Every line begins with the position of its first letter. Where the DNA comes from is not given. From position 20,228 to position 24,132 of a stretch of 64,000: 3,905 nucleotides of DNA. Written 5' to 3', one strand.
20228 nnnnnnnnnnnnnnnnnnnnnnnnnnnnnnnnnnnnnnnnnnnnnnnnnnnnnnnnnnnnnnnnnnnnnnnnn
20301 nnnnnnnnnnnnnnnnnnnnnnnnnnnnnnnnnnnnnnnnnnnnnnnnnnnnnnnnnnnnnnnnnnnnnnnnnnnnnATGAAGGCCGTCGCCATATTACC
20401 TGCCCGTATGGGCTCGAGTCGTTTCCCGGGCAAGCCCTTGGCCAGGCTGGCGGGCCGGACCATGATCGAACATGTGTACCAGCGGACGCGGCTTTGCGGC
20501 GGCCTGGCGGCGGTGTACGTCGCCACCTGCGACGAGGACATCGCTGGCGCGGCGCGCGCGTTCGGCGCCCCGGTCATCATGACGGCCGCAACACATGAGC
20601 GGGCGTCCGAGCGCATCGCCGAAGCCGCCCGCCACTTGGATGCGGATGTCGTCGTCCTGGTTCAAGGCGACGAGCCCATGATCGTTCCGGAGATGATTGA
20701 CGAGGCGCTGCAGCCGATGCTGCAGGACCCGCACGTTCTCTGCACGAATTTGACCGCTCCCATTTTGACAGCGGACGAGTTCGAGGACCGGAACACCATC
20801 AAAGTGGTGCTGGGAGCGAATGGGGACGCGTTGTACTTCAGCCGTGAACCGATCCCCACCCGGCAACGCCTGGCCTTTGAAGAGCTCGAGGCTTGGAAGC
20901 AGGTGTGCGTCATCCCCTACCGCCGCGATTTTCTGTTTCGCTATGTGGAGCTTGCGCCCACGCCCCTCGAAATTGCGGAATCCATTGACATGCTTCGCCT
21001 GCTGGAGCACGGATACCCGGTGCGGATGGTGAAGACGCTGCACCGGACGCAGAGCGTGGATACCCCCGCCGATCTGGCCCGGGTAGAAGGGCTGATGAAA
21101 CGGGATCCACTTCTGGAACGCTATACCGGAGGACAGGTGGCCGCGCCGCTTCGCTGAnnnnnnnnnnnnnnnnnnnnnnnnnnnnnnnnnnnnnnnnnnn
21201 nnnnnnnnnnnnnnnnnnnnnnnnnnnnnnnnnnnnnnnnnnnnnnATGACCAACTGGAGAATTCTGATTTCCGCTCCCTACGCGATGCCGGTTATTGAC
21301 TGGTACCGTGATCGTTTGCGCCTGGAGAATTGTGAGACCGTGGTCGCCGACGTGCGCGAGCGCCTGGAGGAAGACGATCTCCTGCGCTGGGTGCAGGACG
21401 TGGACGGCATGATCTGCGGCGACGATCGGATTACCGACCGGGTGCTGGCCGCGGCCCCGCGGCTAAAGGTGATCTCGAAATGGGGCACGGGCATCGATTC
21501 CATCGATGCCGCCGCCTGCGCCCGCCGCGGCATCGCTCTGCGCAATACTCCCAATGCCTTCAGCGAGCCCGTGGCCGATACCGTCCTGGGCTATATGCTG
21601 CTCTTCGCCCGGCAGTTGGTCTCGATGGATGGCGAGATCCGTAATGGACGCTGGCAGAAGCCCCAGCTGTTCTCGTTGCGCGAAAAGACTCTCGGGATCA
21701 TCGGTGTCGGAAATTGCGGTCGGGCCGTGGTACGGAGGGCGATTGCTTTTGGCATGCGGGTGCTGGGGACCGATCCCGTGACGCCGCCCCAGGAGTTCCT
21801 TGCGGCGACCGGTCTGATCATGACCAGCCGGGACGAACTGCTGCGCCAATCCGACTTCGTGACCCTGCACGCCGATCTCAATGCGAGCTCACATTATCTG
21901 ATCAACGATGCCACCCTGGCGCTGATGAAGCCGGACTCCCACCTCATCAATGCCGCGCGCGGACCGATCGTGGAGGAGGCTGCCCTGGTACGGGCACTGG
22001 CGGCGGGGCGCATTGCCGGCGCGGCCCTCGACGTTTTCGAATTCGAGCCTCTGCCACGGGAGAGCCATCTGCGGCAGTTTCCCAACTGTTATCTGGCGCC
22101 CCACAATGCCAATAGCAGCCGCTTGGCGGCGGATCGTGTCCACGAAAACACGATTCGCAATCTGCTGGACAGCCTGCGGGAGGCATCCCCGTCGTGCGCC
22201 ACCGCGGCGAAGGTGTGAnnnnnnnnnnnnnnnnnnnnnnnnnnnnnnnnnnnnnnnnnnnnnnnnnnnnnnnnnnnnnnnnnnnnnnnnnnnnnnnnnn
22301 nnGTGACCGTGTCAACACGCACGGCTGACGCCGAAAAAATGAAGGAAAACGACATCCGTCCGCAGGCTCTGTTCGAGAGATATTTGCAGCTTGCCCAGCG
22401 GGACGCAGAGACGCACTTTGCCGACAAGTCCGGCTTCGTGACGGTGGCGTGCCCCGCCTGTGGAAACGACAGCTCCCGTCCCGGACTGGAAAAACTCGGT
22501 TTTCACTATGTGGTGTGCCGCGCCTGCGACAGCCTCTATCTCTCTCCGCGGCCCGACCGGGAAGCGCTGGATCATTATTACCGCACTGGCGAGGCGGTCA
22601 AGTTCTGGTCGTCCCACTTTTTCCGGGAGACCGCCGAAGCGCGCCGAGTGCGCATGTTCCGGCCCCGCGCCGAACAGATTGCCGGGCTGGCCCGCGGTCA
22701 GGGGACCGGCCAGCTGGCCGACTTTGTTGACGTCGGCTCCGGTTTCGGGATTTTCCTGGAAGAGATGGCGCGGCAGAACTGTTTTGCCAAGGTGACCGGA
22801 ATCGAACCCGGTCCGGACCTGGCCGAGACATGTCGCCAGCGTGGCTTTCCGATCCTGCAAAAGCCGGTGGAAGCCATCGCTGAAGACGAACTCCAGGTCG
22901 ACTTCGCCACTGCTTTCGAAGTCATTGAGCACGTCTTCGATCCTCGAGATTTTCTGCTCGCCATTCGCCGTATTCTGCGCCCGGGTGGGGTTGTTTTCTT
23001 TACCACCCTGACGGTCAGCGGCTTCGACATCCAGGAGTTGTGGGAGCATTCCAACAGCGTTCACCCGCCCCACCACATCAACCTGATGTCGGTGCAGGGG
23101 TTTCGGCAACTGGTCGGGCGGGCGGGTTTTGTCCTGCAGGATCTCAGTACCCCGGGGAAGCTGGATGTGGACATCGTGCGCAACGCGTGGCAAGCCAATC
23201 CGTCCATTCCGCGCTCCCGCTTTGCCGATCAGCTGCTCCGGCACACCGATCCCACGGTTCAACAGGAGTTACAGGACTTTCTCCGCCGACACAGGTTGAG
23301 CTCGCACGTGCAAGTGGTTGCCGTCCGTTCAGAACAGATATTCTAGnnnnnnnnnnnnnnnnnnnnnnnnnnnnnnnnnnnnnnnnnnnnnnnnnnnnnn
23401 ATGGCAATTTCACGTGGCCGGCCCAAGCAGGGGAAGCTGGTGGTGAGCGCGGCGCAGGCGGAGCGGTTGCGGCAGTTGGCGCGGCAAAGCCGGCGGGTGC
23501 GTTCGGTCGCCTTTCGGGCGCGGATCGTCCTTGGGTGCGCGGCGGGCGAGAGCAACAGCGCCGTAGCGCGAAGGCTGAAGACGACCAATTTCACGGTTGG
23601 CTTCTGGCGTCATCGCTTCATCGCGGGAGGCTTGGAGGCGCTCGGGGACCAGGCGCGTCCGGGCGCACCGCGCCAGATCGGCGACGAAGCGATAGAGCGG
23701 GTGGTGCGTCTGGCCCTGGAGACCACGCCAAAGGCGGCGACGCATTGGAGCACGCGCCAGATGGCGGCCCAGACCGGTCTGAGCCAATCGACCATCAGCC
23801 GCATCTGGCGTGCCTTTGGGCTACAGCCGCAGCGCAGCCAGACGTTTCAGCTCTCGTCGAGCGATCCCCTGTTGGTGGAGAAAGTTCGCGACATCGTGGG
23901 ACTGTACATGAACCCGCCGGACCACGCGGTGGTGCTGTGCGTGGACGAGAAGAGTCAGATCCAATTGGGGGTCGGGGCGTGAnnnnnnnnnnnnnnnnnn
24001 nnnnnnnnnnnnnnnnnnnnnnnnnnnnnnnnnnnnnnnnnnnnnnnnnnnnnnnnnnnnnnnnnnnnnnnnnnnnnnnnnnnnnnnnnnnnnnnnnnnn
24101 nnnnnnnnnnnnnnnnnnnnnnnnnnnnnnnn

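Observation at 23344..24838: IS630 ends enclose a truncated transposase plus an intact methyltransferase passenger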

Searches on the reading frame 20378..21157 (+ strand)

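Call 4: search_protein_families(library=pfam, proteins=[window:20378-21157:+], max_evalue=0.01)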
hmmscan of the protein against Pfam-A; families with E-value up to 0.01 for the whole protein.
window:20378-21157:+ (259 aa): 2 families
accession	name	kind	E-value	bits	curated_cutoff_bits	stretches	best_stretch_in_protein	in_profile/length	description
PF02348.25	CTP_transf_3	-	1.6e-43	149.5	22.6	1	4-212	1-214/217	Cytidylyltransferase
PF12804.13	NTP_transf_3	-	3.5e-14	53.7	27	1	10-119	11-116/160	MobA-like NTP transferase domain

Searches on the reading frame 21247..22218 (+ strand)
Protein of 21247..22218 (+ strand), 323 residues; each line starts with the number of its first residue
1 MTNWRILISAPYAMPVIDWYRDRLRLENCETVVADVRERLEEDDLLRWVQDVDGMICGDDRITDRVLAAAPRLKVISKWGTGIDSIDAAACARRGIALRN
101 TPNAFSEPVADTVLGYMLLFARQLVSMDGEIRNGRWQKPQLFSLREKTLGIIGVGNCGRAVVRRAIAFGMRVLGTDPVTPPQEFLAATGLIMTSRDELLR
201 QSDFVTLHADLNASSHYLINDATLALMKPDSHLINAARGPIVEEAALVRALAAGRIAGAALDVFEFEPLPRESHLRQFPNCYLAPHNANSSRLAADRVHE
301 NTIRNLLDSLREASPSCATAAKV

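Call 4: search_protein_families(library=pfam, proteins=[window:21247-22218:+], max_evalue=0.01)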
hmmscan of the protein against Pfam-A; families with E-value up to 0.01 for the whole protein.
window:21247-22218:+ (323 aa): 3 families
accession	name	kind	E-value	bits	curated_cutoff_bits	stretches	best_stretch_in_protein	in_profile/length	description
PF02826.25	2-Hacid_dh_C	-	9.8e-56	188.4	25.1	1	114-288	1-178/178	D-isomer specific 2-hydroxyacid dehydrogenase, NAD binding domain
PF00389.36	2-Hacid_dh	-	1.1e-19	70.9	24.6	1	30-314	21-128/134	D-isomer specific 2-hydroxyacid dehydrogenase, catalytic domain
PF03446.21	NAD_binding_2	-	0.0089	16.5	21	0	149-236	2-92/161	NAD binding domain of 6-phosphogluconate dehydrogenase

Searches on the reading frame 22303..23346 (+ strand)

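Call 4: search_protein_families(library=pfam, proteins=[window:22303-23346:+], max_evalue=0.01)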
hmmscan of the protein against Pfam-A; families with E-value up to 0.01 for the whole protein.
window:22303-23346:+ (347 aa): 5 families
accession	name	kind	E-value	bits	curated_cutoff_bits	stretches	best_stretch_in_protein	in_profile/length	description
PF13489.12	Methyltransf_23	-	1.5e-22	80.5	27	1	137-278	22-161/164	Methyltransferase domain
PF08241.18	Methyltransf_11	-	1.9e-15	57.7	21.2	1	142-233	1-95/95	Methyltransferase domain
PF08242.18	Methyltransf_12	-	6e-13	49.8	30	1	142-231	1-98/98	Methyltransferase domain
PF13649.12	Methyltransf_25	-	4.6e-10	40.5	27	1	142-229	2-97/97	Methyltransferase domain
PF13847.12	Methyltransf_31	-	3.1e-06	27.4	27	1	141-237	7-113/145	Methyltransferase domain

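Call 45: search_protein_families(library=ncbifam, proteins=[window:22303-23346:+], max_evalue=0.001)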
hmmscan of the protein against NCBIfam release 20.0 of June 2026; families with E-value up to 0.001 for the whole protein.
window:22303-23346:+ (347 aa): 6 families
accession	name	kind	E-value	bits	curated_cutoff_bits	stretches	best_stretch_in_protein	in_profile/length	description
TIGR01983.1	UbiG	equivalog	3.5e-13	49.4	102.95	1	139-236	51-154/228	bifunctional 2-polyprenyl-6-hydroxyphenol methylase/3-demethylubiquinol 3-O-methyltransferase UbiG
NF045667.1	MTase_DVU1556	equivalog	6.4e-06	25.8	155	1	139-278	24-162/213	DVU_1556 family methyltransferase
TIGR02072.1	BioC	equivalog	7.7e-06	25.9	184.95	1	139-274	36-170/244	malonyl-ACP O-methyltransferase BioC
NF007610.0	PRK10258.1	equivalog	8.9e-06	25.2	342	1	135-260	40-163/251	malonyl-ACP O-methyltransferase BioC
TIGR00452.1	TIGR00452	equivalog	7.3e-05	21.7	275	1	142-276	122-262/316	tRNA 5-methoxyuridine(34)/uridine 5-oxyacetic acid(34) synthase CmoB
NF011650.0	PRK15068.1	equivalog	0.00094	18.1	209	0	142-244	127-236/324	tRNA 5-methoxyuridine(34)/uridine 5-oxyacetic acid(34) synthase CmoB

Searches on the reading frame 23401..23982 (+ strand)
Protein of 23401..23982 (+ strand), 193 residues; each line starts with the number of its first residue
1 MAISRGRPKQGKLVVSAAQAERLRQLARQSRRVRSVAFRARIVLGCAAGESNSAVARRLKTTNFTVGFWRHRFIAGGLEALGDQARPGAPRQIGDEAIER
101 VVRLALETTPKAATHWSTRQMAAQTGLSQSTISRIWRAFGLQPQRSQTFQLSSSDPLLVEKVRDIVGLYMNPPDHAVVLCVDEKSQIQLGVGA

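Call 4: search_protein_families(library=pfam, proteins=[window:23401-23982:+], max_evalue=0.01)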
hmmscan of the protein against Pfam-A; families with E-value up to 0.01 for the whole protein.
window:23401-23982:+ (193 aa): 8 families
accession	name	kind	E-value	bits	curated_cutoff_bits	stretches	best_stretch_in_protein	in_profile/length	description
PF13565.12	HTH_32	-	1e-18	68.1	33.7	1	65-136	1-73/73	Homeodomain-like domain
PF13518.12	HTH_28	-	3.3e-14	53.1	25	2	38-90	1-51/52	Helix-turn-helix domain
PF13551.12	HTH_29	-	4.8e-11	43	28.1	1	39-95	1-59/64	Winged helix-turn helix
PF13384.12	HTH_23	-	4.2e-08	33.2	24.6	1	39-81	7-49/50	Homeodomain-like domain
PF18024.7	HTH_50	-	1.8e-05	24.8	27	1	114-142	22-50/50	Helix-turn-helix domain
PF01418.23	HTH_6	-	0.00043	20.7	28.3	1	106-142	25-61/77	Helix-turn-helix domain, rpiR family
PF13936.12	HTH_38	-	0.00057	20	27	0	39-60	10-31/44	Helix-turn-helix domain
PF01527.26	HTH_Tnp_1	-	0.0018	18.9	24.1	0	35-84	8-57/75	Transposase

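Call 15: find_related_loci(query=window:23401-23982:+, collection=genome_contigs, flank=3000)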
Query window:23401-23982:+ (193 aa) in genome_contigs; peptide patterns used: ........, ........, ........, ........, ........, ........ (x = any residue, [..] = any of these).
600 stretches matched a pattern (row limit reached: there are more); 558 encode a relative of the query (tblastn E <= 1e-3); the best 80 are kept; 80 distinct loci.
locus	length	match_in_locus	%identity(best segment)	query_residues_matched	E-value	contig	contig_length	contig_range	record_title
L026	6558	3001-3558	62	1-188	7e-73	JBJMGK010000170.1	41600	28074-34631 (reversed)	MAG: Bryobacteraceae bacterium isolate H2_18_all_fractions_metab_conc_56_56_17 k255_3260410, whole genome shotgun sequen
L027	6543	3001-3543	63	6-188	4e-72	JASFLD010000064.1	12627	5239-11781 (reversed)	MAG: Gemmatimonadales bacterium isolate D0817M02metaG_sub_Bin_188 D0817M02metaG_FD_scaffold_1736_c1, whole genome shotgu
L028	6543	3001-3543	62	6-188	4e-70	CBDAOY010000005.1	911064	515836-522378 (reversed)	MAG: Terriglobia bacterium isolate 90597ecc-74e2-4125-9827-64c58cf94560 genome assembly, contig: contig_5, whole genome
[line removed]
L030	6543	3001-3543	58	6-188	7e-69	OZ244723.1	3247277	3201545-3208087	MAG: Dehalococcoidia bacterium isolate 760011ba-b86d-4164-aa55-395d04384f54 genome assembly, chromosome: 1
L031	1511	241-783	60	6-188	5e-72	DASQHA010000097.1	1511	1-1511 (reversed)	MAG TPA_asm: Terriglobales bacterium isolate SMAG_U11821 k141_207667, whole genome shotgun sequence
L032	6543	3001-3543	59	6-188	7e-68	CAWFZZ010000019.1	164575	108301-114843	MAG: Bryobacterales bacterium isolate MFD09286.bin.1.167 genome assembly, contig: contig_99254, whole genome shotgun seq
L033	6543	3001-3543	58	6-188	8e-68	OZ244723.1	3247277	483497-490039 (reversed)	MAG: Dehalococcoidia bacterium isolate 760011ba-b86d-4164-aa55-395d04384f54 genome assembly, chromosome: 1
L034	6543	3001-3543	59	6-188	2e-67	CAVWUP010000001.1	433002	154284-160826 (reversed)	MAG: uncultured delta proteobacterium isolate MFD01689.bin.1.110 genome assembly, contig: contig_13645, whole genome sho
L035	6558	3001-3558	56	1-188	1e-67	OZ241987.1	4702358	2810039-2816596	MAG: Dehalococcoidia bacterium isolate afbfe9c5-f9ba-4a69-93a8-a54741e06a32 genome assembly, chromosome: 1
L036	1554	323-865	60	6-188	9e-71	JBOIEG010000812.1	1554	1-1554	MAG: Gammaproteobacteria bacterium isolate H1-B1_maxbin2.bin.5_sub k127_1832071, whole genome shotgun sequence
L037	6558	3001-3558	59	1-188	3e-67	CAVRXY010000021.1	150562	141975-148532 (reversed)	MAG: uncultured Acidobacteriaceae bacterium isolate MFD02248.bin.1.69 genome assembly, contig: contig_38403, whole genom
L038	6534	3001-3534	61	10-188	4e-67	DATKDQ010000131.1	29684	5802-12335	MAG TPA_asm: Thermoanaerobaculia bacterium isolate SMAG_U14477 k141_1862506, whole genome shotgun sequence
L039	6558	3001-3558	59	1-188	3e-67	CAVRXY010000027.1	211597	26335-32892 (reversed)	MAG: uncultured Acidobacteriaceae bacterium isolate MFD02248.bin.1.69 genome assembly, contig: contig_40853, whole genom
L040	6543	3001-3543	57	6-188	8e-67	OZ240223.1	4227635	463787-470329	MAG: Dehalococcoidia bacterium isolate f6a585c4-e35e-4cc9-a722-66a179f45198 genome assembly, chromosome: 1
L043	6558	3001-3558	58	1-188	1e-66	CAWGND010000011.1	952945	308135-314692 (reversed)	MAG: Terriglobales bacterium isolate MFD01138.bin.3.178 genome assembly, contig: contig_12595, whole genome shotgun sequ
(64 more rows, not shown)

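Call 45: search_protein_families(library=ncbifam, proteins=[window:23401-23982:+], max_evalue=0.001)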
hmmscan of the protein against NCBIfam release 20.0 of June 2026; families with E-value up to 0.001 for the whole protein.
window:23401-23982:+ (193 aa): 2 families
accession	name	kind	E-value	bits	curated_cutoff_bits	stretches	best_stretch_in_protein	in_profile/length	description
NF033545.0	transpos_IS630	equivalog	2.2e-32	112.7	100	1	39-189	2-156/299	IS630 family transposase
NF033577.2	transpos_IS481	equivalog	1.4e-09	37.9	224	1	39-146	2-112/284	IS481 family transposase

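Call 48: search_protein_families(library=pfam, proteins=[L043:3001-4092:+], max_evalue=0.00001)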
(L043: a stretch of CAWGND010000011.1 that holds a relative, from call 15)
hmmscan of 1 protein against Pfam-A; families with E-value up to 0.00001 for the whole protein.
L043:3001-4092:+ (364 aa): 6 families
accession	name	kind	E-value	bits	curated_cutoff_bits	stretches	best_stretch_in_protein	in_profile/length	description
PF13358.12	DDE_3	-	4.3e-20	72.5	28.6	1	176-320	2-144/146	DDE superfamily endonuclease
PF13565.12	HTH_32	-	2.2e-15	57.4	33.7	1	64-135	1-73/73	Homeodomain-like domain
PF13551.12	HTH_29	-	3.9e-12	46.5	28.1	1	38-95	1-61/64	Winged helix-turn helix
PF13384.12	HTH_23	-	1.5e-09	37.8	24.6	1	36-81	5-50/50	Homeodomain-like domain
PF13518.12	HTH_28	-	1.8e-07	31.5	25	1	37-86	1-50/52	Helix-turn-helix domain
PF18024.7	HTH_50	-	4.8e-07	29.8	27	0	113-141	22-50/50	Helix-turn-helix domain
